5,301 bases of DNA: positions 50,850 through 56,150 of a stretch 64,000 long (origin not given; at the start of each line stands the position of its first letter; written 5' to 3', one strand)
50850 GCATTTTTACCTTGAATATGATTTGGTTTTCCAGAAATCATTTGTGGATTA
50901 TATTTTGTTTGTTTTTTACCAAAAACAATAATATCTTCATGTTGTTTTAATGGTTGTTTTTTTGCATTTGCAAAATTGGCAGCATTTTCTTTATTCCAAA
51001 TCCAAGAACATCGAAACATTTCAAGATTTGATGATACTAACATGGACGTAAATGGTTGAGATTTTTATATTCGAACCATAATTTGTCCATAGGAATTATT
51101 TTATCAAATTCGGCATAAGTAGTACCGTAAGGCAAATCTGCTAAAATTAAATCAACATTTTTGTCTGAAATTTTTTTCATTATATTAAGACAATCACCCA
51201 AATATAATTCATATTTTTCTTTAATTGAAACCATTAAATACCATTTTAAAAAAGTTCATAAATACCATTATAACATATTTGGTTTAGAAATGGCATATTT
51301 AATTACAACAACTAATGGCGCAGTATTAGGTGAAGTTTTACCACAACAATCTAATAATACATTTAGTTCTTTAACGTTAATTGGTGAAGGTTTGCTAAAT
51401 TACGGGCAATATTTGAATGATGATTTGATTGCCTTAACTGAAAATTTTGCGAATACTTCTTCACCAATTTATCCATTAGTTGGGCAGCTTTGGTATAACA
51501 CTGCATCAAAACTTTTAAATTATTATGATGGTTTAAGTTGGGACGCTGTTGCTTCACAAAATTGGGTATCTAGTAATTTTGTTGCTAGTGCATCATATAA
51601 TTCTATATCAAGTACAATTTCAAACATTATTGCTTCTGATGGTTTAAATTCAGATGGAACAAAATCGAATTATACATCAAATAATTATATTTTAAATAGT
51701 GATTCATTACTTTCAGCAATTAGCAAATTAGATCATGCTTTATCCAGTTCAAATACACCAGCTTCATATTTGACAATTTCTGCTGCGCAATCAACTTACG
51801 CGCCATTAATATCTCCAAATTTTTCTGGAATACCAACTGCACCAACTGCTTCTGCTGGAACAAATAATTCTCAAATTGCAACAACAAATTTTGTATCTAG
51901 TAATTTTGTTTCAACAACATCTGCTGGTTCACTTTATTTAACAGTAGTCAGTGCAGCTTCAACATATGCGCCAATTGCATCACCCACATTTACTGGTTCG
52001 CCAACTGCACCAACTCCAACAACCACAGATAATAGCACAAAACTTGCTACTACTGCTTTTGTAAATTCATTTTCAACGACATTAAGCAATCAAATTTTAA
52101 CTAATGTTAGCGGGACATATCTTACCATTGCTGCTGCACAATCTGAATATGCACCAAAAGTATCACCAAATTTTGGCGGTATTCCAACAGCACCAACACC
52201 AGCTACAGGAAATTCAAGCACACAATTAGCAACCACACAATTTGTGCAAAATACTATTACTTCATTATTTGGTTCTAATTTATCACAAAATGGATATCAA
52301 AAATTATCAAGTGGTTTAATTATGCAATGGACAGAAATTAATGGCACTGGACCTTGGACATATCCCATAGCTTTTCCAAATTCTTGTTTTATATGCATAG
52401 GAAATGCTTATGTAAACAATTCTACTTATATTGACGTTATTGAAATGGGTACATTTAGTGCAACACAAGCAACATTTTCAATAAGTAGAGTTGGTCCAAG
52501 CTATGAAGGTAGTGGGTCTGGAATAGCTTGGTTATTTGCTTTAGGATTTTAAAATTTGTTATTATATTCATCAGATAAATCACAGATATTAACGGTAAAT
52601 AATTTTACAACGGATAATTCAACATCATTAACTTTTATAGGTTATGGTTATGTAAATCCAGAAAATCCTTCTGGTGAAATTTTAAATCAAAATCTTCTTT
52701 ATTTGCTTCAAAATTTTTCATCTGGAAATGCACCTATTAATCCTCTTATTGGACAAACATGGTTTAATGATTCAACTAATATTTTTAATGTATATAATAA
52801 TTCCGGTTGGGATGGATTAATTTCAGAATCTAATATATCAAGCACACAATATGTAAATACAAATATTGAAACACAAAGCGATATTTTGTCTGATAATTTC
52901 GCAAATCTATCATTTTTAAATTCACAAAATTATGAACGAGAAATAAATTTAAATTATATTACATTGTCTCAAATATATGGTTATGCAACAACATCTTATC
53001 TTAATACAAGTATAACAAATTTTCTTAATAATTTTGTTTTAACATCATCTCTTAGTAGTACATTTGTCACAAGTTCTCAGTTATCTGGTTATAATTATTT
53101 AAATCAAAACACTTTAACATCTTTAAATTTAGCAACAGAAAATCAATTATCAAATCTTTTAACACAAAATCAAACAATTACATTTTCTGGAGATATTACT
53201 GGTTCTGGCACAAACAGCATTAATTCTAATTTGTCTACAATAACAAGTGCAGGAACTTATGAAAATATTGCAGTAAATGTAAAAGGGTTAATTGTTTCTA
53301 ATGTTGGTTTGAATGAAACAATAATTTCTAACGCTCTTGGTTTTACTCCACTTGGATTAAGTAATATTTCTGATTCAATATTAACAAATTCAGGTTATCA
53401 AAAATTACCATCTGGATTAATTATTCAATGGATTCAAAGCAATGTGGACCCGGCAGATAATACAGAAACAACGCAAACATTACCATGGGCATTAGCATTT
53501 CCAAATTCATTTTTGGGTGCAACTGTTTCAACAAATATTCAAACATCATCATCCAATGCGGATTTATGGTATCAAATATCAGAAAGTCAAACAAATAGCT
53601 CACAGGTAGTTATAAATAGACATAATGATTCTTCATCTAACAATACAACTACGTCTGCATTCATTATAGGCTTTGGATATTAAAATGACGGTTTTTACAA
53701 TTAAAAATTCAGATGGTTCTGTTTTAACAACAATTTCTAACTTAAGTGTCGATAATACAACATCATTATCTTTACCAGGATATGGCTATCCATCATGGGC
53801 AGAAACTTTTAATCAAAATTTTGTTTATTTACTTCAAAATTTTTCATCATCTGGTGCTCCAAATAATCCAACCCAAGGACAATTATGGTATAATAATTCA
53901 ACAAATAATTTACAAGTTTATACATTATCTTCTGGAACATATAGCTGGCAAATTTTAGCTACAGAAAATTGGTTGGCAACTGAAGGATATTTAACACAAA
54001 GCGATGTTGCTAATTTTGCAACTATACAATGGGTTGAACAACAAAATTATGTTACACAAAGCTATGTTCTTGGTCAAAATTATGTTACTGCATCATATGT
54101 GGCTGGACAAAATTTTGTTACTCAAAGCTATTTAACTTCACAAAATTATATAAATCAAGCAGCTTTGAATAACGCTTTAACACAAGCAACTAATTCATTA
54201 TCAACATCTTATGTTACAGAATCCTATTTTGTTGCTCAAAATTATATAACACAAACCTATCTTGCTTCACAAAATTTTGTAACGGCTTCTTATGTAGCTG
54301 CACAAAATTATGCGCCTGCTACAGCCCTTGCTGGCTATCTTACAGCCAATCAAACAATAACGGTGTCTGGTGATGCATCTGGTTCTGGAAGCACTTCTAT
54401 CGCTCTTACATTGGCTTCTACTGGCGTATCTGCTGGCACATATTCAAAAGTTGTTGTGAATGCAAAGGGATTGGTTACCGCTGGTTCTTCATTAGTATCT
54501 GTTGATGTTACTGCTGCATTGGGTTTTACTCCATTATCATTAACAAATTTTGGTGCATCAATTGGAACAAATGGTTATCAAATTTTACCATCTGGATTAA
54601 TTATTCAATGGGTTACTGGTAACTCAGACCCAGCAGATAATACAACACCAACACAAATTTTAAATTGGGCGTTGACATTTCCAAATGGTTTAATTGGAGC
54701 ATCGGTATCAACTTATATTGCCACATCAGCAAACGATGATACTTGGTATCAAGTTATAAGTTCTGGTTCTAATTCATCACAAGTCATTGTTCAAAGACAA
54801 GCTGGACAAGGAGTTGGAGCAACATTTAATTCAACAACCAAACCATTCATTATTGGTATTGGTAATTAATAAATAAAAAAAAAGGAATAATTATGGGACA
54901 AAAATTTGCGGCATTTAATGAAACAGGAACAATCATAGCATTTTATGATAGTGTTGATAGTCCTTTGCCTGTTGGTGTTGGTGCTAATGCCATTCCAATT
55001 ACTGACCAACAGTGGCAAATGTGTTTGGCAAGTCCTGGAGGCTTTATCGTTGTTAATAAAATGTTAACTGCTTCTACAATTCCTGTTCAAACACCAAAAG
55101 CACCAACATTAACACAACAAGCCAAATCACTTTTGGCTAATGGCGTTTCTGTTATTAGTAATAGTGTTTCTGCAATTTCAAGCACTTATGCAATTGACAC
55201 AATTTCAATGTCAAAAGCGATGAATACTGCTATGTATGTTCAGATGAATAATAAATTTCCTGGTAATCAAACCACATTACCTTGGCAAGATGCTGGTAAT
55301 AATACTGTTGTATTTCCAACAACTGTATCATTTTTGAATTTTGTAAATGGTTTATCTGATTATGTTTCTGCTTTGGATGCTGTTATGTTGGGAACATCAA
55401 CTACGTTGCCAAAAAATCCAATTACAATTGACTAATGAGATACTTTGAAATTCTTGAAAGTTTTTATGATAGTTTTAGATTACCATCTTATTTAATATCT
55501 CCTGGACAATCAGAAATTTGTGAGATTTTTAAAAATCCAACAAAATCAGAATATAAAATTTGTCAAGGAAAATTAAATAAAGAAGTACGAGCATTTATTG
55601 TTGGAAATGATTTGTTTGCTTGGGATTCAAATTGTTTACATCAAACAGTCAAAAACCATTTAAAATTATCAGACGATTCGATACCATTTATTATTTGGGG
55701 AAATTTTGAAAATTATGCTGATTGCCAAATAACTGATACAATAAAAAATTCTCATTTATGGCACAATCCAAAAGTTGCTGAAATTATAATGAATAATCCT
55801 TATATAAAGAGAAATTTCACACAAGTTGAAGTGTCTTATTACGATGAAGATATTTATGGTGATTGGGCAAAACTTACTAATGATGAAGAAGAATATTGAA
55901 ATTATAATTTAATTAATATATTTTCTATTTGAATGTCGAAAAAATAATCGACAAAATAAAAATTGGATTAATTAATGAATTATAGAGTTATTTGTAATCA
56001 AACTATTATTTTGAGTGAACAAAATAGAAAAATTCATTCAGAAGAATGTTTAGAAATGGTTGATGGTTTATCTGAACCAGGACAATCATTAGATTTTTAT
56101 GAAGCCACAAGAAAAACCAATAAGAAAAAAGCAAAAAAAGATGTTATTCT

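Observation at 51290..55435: Tail-fibre diversification cassette: three tandem fibre genes with conserved ends and unrelated centres, plus chaperone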

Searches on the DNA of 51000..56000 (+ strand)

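Call 11: search_dna_similar(query=window:51000-56000:+, collection=phages, mode=distant, max_rows=20)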
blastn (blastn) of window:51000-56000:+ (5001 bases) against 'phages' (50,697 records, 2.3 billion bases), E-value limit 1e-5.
Records with a match: 1; places in all: 1; records where one place covers at least 80% of the query: 0.
Best place of each record, by identity: 60-80% 1.
By first word of the organism name: Ralstonia 1.
By host as written in the record: Ralstonia solanacearum 1.
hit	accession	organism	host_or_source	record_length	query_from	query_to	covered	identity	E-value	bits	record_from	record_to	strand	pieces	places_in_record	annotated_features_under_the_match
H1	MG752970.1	Ralstonia phage RsoM2USA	Ralstonia solanacearum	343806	978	1063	2%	77.9%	1e-8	71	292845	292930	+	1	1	hypothetical protein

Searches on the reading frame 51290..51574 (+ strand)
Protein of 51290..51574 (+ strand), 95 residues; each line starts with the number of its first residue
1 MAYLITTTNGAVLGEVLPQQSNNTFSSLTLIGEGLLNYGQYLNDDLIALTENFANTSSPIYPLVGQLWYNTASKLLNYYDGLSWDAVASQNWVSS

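Call 60: search_protein_families(library=pfam, proteins=[window:51290-51574:+], max_evalue=10)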
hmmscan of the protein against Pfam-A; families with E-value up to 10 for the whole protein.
window:51290-51574:+ (95 aa): 0 families

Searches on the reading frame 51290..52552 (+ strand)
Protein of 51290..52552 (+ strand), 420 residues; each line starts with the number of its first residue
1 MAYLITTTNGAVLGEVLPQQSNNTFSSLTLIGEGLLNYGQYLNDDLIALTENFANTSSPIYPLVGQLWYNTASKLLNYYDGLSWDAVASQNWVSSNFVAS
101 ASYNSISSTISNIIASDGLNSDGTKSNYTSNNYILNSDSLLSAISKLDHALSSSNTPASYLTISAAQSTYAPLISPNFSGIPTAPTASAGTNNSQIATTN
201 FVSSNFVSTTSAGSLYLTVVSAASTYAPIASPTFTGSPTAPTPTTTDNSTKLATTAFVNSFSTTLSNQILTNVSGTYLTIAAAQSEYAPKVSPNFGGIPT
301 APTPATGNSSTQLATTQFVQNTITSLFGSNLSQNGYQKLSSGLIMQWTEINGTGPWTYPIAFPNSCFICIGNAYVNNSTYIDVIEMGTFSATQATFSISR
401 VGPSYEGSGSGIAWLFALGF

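Call 4: search_protein_families(library=pfam, proteins=[window:51290-52552:+], max_evalue=0.1)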
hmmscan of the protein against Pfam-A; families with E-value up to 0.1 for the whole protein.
window:51290-52552:+ (420 aa): 2 families
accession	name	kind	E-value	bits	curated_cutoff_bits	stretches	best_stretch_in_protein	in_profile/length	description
PF21882.2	Gp53-like_C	-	4.8e-10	40.3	24.9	1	338-419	1-83/84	Putative tail fiber protein gp53-like, C-terminal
PF22114.2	NUP120_helical_2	-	0.052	14.1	21.5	0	257-286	3-32/184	Nucleoporin NUP120, helical domain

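Call 5: search_protein_families(library=phrogs, proteins=[window:51290-52552:+], max_evalue=0.01)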
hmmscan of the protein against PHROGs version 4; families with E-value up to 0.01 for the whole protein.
window:51290-52552:+ (420 aa): 22 families
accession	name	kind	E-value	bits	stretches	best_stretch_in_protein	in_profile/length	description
phrog_4209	-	tail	3.5e-39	136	4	323-405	307-392/406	tail fiber protein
phrog_22682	-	tail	1.9e-29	104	4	205-320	156-255/400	tail fiber protein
phrog_2631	-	tail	4.2e-28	99.3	3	143-204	318-379/644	tail fiber protein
phrog_4549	-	tail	3.6e-23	82.6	3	215-272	260-317/869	tail fiber protein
phrog_9625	-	unknown function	2.2e-22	79.5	1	150-354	680-864/1586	-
phrog_7032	-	tail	3.5e-21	76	3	100-205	179-285/866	tail fiber protein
phrog_454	-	tail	9.4e-21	74.7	2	221-329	280-401/1376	tail fiber protein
phrog_11518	-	tail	2e-19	70.3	4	217-282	263-327/812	tail fiber protein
phrog_8713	-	tail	4.1e-16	60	3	287-330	394-437/509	tail fiber protein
phrog_3100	-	tail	9.1e-14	53.5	3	259-331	50-124/382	tail fiber protein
phrog_32934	-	unknown function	1.1e-12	48.3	3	219-276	69-126/577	-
phrog_2557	-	head and packaging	4.3e-10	39.9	1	176-419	325-532/534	virion structural protein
phrog_863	-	tail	1.4e-09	38.5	1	173-265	1-111/690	tail fiber assembly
phrog_14570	-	unknown function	5.4e-09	36.2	2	273-336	262-325/540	-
phrog_38759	-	unknown function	1.6e-08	34.5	1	279-340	159-221/920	-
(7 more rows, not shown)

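Call 23: list_cluster_members(proteins=[P0001, window:51290-52552:+, window:52556-53683:+, window:53685-54869:+, window:35014-36450:+])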
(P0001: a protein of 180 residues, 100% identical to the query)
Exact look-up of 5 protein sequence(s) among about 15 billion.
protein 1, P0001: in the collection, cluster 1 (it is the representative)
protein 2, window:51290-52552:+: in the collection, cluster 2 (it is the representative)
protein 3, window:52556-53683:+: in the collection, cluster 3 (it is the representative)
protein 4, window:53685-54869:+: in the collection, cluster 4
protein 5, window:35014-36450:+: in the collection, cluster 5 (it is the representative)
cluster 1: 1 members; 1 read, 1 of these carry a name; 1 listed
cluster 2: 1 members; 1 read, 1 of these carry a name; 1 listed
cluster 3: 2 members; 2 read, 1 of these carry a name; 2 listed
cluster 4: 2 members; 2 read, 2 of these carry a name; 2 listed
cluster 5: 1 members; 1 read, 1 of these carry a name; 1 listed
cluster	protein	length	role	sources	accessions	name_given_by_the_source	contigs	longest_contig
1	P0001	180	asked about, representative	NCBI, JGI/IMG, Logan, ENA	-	hypothetical protein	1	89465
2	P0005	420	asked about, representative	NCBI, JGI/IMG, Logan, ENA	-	hypothetical protein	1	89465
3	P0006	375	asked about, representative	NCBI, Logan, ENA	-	-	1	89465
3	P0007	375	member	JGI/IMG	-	hypothetical protein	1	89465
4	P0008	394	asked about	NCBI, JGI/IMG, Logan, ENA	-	hypothetical protein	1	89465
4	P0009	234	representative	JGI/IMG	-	hypothetical protein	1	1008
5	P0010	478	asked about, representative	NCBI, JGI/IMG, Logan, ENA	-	hypothetical protein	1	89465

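Call 30: search_solved_structures(query=window:51290-52552:+, max_evalue=1, show_alignments=2)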
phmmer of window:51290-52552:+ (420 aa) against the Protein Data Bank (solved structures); distinct sequences matched with E-value up to 1: 4.
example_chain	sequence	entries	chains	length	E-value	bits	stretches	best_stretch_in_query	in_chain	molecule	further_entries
9k09_A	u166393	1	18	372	0.0025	20.1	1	159-263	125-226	Tail fiber protein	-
8rpb_L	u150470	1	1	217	0.039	16.2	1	54-218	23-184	light chain of S79 fab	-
4gnr_A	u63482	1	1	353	0.52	12.5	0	192-278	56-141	ABC transporter substrate-binding protein-branched chain amino acid transport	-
9kz9_O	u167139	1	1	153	0.53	12.4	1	214-246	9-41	PsaO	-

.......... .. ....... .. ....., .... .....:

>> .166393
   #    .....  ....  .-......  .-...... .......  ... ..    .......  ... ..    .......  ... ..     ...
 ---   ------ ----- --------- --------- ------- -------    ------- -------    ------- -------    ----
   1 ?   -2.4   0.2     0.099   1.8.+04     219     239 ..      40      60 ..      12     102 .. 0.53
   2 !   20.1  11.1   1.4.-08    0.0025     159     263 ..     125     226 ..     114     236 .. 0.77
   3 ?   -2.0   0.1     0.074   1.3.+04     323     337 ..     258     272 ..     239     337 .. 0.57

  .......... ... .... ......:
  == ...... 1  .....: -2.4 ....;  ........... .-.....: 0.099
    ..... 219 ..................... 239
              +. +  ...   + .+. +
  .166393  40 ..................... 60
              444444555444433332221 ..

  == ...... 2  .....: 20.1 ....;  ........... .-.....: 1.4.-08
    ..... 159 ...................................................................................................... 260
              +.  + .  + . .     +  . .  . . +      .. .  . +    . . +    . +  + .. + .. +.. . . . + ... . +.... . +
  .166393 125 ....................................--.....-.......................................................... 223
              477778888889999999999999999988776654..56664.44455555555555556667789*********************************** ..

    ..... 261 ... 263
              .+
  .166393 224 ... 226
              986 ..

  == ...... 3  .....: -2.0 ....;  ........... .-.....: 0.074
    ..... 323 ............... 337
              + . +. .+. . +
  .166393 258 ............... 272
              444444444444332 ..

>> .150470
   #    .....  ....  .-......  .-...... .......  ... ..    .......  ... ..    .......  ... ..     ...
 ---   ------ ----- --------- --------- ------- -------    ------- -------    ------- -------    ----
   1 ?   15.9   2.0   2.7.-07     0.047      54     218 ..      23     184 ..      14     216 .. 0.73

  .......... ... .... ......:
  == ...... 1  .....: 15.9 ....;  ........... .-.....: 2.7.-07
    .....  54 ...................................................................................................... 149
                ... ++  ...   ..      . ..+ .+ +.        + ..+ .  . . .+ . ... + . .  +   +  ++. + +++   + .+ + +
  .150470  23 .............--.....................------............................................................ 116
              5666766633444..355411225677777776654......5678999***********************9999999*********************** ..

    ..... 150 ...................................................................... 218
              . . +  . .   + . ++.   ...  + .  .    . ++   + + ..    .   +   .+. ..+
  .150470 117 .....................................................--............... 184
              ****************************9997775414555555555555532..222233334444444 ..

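Call 95: find_homologous_proteins(query=window:51290-52552:+, max_evalue=1e-10)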
Query window:51290-52552:+ (420 aa): 1069 proteins with E <= 1e-10 among 8000 candidates; the best 120 are listed.
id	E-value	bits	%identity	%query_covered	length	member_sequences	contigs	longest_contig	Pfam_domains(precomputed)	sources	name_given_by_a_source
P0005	5.6e-260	880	100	100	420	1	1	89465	PF21882.3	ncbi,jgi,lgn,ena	jgi:hypothetical protein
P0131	6.7e-117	409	53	100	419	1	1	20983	PF21882.3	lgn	-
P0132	3.3e-111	390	54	92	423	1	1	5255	PF21882.3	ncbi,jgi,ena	jgi:hypothetical protein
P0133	4.0e-62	229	38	95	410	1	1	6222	PF21882.3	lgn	-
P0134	4.5e-61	225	30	77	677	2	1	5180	-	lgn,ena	-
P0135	7.0e-58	215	44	35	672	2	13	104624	-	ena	-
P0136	6.8e-57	211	36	76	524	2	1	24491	-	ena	-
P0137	3.1e-56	209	35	76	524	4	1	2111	-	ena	-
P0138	5.9e-56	208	36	76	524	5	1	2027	-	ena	-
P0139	4.3e-55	205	45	35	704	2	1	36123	-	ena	-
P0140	5.8e-55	205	34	78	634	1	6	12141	-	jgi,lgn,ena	jgi:hypothetical protein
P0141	1.0e-54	204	36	76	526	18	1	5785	-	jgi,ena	jgi:hypothetical protein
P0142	1.9e-54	203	40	46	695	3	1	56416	-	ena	-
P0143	2.4e-54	203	35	76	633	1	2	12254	-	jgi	-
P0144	2.5e-54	203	38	76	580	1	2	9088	-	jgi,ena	jgi:hypothetical protein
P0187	7.8e-49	185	37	60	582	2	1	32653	PF21882.3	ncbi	ncbi:MAG: hypothetical protein WA840_19760 [Caulobacteraceae bacterium]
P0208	1.6e-42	164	43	55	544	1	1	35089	PF21882.3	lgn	-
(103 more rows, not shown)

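Call 96: find_encoding_contigs(protein=P0131, flank=10000)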
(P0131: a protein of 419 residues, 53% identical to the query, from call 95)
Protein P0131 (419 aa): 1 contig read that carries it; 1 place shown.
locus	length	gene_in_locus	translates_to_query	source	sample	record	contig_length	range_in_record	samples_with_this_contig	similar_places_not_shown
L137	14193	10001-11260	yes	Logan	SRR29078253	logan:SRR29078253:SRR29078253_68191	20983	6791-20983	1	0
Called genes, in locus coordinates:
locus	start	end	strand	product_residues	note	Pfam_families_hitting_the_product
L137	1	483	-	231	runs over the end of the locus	-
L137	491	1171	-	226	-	PF23942:DUF7277, PF23940:DUF7275 (faint)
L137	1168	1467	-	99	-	-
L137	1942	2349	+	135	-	PF02604:PhdYeFM_antitox (weak)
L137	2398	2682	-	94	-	-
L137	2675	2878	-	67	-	-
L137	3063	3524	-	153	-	-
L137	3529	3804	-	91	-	-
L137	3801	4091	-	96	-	-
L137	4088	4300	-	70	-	-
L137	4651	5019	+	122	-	-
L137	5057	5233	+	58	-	-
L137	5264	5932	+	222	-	-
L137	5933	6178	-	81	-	-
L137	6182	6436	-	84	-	-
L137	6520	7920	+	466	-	PF01068:DNA_ligase_A_M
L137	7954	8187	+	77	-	-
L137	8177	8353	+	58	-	-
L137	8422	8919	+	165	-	-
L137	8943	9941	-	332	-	PF02086:MethyltransfD12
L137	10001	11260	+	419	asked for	PF21882:Gp53-like_C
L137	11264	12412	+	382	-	PF21882:Gp53-like_C (weak)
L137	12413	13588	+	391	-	-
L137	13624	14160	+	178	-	-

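Call 97: find_encoding_contigs(protein=P0132, flank=10000)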
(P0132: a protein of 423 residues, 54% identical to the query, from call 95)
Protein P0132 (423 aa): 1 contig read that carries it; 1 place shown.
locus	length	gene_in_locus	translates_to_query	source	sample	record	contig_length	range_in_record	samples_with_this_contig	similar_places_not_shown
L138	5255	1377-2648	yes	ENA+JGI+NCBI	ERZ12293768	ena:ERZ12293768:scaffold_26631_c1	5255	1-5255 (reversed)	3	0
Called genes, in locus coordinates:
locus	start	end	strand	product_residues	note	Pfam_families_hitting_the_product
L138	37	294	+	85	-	-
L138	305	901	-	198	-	PF02086:MethyltransfD12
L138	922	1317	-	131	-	PF02086:MethyltransfD12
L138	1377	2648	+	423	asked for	PF21882:Gp53-like_C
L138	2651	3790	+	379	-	PF21882:Gp53-like_C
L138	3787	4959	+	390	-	PF21882:Gp53-like_C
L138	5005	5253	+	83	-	?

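Call 98: find_encoding_contigs(protein=P0133, flank=10000)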
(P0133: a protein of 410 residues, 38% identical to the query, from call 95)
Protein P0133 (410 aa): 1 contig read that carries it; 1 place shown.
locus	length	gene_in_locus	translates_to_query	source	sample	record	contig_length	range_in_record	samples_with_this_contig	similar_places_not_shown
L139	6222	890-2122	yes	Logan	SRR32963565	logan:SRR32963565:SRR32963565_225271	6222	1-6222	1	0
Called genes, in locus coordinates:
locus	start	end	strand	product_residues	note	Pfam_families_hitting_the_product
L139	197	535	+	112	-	-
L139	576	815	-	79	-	-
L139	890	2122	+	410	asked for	PF21882:Gp53-like_C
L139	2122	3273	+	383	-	PF21882:Gp53-like_C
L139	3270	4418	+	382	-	PF21882:Gp53-like_C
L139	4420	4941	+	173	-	-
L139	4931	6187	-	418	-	-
